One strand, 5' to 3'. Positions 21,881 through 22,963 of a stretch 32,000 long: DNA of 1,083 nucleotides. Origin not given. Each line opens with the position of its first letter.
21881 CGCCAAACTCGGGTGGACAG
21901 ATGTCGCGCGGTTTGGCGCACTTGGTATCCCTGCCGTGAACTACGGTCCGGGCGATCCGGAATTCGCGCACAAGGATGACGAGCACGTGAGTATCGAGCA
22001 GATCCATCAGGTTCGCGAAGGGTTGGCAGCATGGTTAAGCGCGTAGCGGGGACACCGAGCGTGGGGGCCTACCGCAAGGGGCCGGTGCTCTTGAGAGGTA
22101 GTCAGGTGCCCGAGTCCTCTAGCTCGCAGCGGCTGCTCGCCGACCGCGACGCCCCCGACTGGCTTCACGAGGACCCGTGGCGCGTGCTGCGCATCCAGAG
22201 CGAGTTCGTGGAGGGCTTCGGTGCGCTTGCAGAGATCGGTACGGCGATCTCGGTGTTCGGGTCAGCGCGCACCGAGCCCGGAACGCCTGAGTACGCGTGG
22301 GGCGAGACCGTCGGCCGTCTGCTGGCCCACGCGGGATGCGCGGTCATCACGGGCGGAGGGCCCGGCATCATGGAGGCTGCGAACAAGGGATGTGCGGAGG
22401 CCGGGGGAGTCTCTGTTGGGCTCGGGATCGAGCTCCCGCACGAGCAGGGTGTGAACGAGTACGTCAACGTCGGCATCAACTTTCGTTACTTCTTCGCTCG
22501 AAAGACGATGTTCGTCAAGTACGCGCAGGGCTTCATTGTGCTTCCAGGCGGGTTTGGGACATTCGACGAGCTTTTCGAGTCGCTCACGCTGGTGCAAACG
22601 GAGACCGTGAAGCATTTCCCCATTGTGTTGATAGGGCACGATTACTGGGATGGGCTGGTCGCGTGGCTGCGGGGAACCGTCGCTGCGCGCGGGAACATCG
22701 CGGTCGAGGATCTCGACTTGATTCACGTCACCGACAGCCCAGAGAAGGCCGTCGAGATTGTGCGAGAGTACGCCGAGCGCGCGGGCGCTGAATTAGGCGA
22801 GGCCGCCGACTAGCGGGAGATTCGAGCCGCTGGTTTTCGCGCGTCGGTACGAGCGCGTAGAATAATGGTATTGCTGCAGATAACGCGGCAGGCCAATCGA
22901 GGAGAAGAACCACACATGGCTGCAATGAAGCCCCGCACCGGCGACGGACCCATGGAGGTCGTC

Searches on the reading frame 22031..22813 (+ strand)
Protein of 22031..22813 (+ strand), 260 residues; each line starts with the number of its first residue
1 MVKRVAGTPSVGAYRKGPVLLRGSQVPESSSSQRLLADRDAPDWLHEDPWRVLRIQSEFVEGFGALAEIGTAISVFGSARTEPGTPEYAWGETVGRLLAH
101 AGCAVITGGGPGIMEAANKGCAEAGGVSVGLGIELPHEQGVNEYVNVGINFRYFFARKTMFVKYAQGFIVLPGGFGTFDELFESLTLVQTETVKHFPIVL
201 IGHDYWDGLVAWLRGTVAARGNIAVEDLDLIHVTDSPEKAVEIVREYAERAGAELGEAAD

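Call 71: search_protein_families(library=pfam, proteins=[window:22031-22813:+], max_evalue=0.001)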
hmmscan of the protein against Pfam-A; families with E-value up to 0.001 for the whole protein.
window:22031-22813:+ (260 aa): 2 families
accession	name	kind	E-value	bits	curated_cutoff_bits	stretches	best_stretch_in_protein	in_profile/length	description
PF03641.19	Lysine_decarbox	-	2.4e-33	115.6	27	1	114-242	1-129/131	Possible lysine decarboxylase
PF18306.6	LDcluster4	-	3.1e-19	69.5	26.3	1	72-185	3-114/151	SLOG cluster4 family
